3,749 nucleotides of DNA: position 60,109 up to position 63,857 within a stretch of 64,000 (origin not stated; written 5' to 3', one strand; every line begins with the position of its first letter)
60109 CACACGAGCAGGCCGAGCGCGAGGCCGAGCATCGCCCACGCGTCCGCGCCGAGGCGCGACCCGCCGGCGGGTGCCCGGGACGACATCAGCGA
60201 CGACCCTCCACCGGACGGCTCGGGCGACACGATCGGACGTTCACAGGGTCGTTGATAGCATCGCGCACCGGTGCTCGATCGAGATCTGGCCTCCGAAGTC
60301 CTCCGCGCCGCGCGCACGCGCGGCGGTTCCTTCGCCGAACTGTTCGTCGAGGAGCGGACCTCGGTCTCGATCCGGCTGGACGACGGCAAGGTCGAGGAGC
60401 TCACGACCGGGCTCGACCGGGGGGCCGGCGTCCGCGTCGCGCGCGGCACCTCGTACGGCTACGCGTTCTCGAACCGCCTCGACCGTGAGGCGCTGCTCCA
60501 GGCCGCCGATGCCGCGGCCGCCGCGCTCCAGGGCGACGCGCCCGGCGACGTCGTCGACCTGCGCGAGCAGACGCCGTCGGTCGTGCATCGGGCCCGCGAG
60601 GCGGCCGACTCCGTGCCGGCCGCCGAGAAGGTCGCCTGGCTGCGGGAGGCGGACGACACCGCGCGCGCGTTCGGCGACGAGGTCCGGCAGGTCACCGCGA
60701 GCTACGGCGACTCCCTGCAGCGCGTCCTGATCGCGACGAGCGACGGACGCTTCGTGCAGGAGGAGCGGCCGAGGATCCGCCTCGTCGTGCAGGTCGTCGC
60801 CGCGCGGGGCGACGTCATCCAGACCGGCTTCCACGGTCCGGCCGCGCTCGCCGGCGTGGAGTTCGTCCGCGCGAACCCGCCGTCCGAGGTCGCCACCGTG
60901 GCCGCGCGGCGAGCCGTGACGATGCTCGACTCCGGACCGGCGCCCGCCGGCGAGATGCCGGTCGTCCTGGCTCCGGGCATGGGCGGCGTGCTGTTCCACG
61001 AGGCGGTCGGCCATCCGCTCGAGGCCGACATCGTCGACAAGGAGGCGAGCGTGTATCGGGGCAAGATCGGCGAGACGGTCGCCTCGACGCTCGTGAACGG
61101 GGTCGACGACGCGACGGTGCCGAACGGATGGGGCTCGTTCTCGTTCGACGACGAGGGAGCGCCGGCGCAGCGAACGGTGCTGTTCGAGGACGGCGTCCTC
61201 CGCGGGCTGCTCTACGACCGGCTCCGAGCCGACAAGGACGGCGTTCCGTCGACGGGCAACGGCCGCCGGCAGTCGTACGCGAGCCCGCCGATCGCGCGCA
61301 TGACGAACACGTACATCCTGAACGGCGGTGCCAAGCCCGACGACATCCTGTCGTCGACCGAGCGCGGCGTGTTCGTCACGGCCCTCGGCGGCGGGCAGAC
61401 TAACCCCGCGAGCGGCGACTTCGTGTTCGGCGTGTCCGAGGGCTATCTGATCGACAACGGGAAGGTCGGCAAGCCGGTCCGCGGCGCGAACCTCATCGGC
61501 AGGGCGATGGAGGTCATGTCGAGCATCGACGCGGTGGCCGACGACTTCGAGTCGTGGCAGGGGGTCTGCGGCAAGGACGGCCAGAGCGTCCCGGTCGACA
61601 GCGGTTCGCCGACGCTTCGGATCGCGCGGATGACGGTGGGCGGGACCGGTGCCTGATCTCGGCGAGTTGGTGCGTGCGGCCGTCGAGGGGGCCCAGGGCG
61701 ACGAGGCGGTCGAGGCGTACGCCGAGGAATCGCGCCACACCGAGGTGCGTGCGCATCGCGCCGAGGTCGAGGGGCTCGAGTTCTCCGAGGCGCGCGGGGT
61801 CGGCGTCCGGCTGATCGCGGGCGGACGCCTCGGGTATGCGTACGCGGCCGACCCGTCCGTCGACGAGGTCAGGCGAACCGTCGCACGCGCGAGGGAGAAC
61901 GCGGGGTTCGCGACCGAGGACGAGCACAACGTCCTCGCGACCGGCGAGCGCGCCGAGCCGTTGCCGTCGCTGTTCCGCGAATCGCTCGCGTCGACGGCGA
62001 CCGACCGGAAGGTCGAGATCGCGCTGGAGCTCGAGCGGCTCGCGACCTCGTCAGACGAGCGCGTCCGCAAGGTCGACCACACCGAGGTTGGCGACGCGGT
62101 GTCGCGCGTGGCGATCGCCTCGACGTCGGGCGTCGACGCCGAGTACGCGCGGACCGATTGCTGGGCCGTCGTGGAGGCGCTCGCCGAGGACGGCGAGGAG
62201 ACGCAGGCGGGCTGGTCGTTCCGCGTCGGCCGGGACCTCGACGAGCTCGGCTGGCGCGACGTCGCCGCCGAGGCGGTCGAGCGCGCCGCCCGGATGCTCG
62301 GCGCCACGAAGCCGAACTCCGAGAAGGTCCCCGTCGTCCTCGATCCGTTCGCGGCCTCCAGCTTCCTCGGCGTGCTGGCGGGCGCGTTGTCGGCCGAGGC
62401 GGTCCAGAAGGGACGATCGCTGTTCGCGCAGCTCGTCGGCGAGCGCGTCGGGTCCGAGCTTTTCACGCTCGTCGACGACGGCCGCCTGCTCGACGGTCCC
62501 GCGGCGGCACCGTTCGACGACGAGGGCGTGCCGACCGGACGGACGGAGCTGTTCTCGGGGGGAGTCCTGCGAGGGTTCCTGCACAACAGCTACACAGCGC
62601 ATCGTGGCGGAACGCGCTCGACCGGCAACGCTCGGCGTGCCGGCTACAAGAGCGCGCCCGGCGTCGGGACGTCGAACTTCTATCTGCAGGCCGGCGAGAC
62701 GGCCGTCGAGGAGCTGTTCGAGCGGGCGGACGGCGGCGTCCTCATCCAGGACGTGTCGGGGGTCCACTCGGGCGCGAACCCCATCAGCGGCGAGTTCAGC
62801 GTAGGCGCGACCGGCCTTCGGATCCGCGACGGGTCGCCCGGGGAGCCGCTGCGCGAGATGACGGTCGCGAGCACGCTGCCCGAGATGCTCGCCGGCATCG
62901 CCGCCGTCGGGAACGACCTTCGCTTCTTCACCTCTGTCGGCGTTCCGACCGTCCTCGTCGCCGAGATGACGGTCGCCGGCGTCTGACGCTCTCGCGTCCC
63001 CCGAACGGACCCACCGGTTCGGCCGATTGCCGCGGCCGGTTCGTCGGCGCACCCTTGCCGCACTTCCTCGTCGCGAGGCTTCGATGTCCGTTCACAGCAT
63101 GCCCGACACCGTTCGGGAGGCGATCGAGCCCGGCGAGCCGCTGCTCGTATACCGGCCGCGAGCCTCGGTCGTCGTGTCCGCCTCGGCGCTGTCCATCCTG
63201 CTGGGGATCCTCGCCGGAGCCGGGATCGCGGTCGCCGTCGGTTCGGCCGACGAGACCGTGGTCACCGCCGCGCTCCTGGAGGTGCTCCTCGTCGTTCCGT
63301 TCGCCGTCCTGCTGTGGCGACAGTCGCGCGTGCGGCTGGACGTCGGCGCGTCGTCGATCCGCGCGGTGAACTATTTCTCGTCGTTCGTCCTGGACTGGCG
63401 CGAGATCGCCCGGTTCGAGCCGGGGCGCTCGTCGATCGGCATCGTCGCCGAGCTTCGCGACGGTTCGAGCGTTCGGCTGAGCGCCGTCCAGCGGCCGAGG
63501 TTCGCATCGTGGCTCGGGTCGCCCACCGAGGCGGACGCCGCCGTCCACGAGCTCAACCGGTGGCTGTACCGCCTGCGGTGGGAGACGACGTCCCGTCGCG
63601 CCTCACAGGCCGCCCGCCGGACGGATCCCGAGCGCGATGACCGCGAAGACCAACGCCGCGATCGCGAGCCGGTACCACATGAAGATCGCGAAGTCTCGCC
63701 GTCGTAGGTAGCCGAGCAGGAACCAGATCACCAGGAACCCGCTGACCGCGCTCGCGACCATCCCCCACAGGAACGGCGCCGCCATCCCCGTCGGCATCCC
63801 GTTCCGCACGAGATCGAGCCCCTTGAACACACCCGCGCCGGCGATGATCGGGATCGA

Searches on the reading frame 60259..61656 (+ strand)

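Call 43: search_protein_families(library=pfam, proteins=[window:60259-61656:+], max_evalue=0.0001)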
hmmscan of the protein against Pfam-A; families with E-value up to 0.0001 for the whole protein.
window:60259-61656:+ (465 aa): 3 families
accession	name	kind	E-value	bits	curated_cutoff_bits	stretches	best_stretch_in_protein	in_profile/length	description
PF19289.4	PmbA_TldD_3rd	-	8.2e-71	238.1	22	1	231-462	2-220/220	PmbA/TldA metallopeptidase C-terminal domain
PF19290.4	PmbA_TldD_2nd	-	3e-19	69.9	20.9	1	117-223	4-109/109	PmbA/TldA metallopeptidase central domain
PF01523.21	PmbA_TldD_1st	-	3e-18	66.2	20.9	1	26-89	1-64/65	PmbA/TldA metallopeptidase domain 1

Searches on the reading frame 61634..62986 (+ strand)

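Call 43: search_protein_families(library=pfam, proteins=[window:61634-62986:+], max_evalue=0.0001)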
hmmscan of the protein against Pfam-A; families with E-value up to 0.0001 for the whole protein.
window:61634-62986:+ (450 aa): 3 families
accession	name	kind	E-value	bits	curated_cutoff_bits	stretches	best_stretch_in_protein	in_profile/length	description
PF19289.4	PmbA_TldD_3rd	-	3.8e-75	252.3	22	1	229-449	1-220/220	PmbA/TldA metallopeptidase C-terminal domain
PF19290.4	PmbA_TldD_2nd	-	1.6e-15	57.9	20.9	1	119-222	4-109/109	PmbA/TldA metallopeptidase central domain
PF01523.21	PmbA_TldD_1st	-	9.5e-15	54.9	20.9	1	26-90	1-65/65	PmbA/TldA metallopeptidase domain 1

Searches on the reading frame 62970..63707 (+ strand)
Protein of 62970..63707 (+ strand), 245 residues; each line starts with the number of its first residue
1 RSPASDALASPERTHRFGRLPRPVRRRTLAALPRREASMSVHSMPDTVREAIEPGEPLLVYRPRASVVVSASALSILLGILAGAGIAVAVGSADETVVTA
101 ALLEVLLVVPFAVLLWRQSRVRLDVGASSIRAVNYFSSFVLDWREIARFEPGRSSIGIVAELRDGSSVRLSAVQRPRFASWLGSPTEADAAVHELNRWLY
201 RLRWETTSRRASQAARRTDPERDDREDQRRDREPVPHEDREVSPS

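Call 43: search_protein_families(library=pfam, proteins=[window:62970-63707:+], max_evalue=0.0001)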
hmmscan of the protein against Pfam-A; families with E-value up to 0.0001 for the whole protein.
window:62970-63707:+ (245 aa): 1 family
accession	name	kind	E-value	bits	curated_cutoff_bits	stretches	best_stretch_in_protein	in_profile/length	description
PF10756.15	bPH_6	-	8.1e-06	26.2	22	1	120-174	1-55/73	Bacterial PH domain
